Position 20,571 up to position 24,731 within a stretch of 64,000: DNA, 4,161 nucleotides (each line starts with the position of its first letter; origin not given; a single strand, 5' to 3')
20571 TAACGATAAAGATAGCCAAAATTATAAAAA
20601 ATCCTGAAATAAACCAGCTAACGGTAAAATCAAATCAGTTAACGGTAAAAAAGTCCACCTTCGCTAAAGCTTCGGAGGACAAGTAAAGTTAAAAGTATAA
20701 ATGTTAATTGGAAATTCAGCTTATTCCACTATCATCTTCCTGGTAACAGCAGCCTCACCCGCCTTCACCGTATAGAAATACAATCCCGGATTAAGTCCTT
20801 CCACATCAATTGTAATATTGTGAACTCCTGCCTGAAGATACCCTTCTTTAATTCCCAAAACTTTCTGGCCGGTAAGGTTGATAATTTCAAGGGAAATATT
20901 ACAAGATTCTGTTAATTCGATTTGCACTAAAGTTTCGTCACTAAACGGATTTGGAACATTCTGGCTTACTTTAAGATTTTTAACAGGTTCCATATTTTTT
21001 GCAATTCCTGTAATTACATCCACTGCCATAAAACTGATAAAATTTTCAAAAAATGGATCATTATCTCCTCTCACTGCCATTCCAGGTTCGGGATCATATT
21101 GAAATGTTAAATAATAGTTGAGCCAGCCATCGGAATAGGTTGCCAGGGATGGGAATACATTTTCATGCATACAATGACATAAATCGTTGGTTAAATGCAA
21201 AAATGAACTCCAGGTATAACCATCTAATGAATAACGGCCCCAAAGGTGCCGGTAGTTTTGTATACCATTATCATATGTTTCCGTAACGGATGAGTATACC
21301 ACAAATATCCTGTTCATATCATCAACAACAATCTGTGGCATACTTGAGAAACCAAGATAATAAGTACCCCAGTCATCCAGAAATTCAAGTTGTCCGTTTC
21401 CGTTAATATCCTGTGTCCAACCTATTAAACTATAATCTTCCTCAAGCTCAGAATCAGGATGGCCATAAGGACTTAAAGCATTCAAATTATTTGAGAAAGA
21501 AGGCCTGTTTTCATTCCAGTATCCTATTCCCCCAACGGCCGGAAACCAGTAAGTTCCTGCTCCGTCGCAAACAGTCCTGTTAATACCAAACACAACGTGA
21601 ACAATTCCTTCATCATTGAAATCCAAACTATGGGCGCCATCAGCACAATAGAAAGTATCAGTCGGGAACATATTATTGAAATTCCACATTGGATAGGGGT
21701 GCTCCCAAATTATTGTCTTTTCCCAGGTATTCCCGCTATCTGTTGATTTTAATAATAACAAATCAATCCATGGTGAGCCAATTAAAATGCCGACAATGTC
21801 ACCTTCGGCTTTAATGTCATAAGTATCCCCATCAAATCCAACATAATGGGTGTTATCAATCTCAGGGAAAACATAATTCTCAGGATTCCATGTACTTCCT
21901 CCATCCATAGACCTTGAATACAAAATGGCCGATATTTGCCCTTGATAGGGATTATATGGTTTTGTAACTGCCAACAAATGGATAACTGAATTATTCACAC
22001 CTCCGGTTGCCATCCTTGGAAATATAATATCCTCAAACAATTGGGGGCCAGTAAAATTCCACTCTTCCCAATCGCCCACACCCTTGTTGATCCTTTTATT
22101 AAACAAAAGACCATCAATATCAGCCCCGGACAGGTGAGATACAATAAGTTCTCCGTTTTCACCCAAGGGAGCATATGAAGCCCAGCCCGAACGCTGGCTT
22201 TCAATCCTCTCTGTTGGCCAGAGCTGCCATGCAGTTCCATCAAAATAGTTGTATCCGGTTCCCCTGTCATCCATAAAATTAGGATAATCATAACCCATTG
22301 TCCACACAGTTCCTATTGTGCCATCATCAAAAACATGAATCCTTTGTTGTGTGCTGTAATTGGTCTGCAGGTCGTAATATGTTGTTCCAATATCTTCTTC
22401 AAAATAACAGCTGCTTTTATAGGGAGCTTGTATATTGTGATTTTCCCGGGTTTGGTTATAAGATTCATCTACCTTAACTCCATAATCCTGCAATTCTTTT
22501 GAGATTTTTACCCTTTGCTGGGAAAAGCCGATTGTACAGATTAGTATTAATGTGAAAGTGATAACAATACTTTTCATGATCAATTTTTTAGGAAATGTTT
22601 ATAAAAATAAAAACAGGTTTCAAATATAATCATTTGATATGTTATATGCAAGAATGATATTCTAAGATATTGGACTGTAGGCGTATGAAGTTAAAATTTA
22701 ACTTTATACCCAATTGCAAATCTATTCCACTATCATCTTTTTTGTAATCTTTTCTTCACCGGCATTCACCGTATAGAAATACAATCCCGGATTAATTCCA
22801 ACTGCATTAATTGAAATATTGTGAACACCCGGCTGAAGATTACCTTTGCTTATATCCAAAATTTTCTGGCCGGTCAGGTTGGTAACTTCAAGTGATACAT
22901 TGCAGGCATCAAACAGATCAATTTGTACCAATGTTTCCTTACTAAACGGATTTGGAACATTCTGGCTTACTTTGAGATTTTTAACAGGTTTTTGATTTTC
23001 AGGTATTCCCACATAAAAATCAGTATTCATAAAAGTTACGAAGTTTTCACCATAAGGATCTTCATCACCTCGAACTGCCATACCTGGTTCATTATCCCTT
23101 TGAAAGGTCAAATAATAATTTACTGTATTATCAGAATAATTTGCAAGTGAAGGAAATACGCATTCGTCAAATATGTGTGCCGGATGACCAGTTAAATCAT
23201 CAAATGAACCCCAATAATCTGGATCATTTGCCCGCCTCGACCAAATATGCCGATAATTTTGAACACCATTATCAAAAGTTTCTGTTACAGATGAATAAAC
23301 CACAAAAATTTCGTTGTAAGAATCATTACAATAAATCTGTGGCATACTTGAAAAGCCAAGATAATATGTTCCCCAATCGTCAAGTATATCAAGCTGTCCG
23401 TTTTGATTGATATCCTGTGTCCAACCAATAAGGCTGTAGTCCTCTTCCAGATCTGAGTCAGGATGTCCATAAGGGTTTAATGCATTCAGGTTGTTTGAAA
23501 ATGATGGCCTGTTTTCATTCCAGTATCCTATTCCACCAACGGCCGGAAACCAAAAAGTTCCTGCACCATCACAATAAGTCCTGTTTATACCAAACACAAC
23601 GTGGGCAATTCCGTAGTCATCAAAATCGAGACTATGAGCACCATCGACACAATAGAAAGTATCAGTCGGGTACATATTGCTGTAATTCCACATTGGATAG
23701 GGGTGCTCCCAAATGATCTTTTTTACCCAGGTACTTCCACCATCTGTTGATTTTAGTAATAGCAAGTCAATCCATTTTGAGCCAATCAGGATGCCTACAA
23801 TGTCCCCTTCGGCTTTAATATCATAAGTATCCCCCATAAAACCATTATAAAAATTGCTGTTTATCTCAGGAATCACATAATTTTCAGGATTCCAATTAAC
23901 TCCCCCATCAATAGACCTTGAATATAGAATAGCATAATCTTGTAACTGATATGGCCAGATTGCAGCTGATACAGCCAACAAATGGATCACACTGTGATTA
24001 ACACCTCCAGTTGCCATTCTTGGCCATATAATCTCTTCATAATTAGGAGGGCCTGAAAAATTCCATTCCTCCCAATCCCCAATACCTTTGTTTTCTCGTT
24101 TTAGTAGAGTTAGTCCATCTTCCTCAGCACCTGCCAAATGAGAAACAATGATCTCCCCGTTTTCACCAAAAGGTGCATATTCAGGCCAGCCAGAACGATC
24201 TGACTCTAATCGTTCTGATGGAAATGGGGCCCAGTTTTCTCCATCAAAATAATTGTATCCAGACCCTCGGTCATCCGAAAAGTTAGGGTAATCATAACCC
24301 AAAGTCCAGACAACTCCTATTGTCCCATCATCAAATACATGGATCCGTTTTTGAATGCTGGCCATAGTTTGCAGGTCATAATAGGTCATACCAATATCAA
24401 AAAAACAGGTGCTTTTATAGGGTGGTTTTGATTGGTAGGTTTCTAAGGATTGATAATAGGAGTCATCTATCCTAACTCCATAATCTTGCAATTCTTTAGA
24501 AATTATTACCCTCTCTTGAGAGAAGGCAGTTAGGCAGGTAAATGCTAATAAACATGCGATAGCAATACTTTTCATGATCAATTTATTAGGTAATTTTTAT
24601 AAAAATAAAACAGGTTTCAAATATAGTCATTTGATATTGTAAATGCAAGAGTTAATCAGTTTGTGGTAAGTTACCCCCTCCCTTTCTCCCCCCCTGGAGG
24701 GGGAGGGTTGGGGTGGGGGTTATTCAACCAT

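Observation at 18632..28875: Tandem array of five diverged Asp-box propeller / T9SS-CTD paralogs with two promoter classes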

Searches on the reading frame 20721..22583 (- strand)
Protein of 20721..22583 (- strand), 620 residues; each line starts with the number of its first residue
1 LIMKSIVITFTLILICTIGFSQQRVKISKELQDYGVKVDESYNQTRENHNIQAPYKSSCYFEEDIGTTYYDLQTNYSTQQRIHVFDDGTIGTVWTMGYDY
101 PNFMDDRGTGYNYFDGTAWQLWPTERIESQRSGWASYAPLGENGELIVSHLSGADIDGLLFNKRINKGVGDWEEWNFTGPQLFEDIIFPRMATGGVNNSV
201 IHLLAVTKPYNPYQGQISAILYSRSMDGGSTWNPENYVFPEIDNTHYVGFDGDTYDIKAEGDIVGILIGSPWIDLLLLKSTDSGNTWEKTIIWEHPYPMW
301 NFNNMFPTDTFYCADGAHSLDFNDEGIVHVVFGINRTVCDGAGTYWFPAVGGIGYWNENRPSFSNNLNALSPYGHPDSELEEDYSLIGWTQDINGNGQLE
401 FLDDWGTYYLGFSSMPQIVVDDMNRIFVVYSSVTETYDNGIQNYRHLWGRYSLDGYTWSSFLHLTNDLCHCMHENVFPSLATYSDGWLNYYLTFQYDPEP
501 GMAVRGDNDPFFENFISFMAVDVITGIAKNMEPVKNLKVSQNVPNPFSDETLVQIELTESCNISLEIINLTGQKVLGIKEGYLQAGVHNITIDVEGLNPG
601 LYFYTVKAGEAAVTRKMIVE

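Call 3: search_protein_families(library=pfam, proteins=[window:20721-22583:-], max_evalue=1)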
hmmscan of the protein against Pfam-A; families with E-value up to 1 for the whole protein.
window:20721-22583:- (620 aa): 3 families
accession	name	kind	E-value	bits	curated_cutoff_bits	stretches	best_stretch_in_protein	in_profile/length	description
PF18962.6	Por_Secre_tail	-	3.4e-11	43.7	27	1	544-619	3-75/75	Secretion system C-terminal sorting domain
PF25197.1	DPC4_N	-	0.025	14.8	27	1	130-144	10-24/35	Diatom pyrenoid component 4 N-terminal motif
PF00920.27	ILVD_EDD_N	-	0.26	10.9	27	1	182-208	221-247/316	Dihydroxy-acid/6-phosphogluconate dehydratase N-terminal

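Call 4: search_protein_families(library=ncbifam, proteins=[window:20721-22583:-], max_evalue=1)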
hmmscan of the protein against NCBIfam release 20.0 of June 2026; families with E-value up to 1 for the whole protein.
window:20721-22583:- (620 aa): 5 families
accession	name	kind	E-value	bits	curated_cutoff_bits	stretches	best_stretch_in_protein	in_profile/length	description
TIGR04183.1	Por_Secre_tail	domain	4.8e-12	45.7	23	1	544-619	3-71/72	T9SS type A sorting domain-containing protein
NF038113.1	T9SSA_dep_M36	equivalog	7.2e-07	27.7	885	1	535-619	789-868/869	T9SS-dependent M36 family metallopeptidase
NF052323.1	T9SSA_dep_M6i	equivalog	1.2e-06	26.8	600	1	540-615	958-1033/1043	T9SS-dependent M6-like inactivated metalloprotease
NF033707.1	T9SS_sortase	equivalog_domain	0.0019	15.9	420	1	538-608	997-1077/1095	type IX secretion system sortase PorU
NF052318.1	T9SS_sortase_N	equivalog_domain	0.15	12.2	40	1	3-78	1-68/140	type IX secretion system sortase PorU, long form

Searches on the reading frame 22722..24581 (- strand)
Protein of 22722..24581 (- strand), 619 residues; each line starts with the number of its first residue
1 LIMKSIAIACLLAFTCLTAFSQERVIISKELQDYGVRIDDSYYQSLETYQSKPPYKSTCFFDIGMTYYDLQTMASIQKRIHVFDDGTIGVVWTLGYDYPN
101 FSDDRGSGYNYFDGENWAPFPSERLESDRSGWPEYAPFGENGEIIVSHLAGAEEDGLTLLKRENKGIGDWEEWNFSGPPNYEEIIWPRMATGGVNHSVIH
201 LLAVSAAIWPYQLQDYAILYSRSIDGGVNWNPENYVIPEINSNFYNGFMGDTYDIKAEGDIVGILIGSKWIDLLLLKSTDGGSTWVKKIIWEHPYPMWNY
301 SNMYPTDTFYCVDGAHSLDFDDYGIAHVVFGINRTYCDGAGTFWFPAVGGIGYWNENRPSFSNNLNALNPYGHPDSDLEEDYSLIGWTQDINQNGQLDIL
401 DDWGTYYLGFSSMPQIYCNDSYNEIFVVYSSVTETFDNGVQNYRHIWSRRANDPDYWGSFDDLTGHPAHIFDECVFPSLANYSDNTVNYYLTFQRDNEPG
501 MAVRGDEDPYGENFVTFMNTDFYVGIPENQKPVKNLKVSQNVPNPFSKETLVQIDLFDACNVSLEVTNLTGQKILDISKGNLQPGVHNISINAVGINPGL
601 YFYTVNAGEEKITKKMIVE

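Call 3: search_protein_families(library=pfam, proteins=[window:22722-24581:-], max_evalue=1)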
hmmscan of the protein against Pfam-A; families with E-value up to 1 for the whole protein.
window:22722-24581:- (619 aa): 3 families
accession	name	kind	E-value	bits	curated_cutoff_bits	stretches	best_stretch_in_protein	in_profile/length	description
PF18962.6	Por_Secre_tail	-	2.5e-08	34.5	27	1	543-618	3-75/75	Secretion system C-terminal sorting domain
PF21114.3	DDR1-2_DS-like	-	0.044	13.9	27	1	378-442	60-123/177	Discoidin domain-containing receptor 1/2, DS-like domain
PF02012.26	BNR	-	0.11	13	27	0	278-286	3-11/12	BNR/Asp-box repeat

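Call 4: search_protein_families(library=ncbifam, proteins=[window:22722-24581:-], max_evalue=1)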
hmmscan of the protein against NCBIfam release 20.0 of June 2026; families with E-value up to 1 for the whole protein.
window:22722-24581:- (619 aa): 3 families
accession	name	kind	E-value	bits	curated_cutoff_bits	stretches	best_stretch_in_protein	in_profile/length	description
TIGR04183.1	Por_Secre_tail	domain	3.8e-10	39.6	23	1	543-618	3-71/72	T9SS type A sorting domain-containing protein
NF038113.1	T9SSA_dep_M36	equivalog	6.3e-06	24.6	885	1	537-618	791-868/869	T9SS-dependent M36 family metallopeptidase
NF052323.1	T9SSA_dep_M6i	equivalog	0.00018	19.6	600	1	533-617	952-1036/1043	T9SS-dependent M6-like inactivated metalloprotease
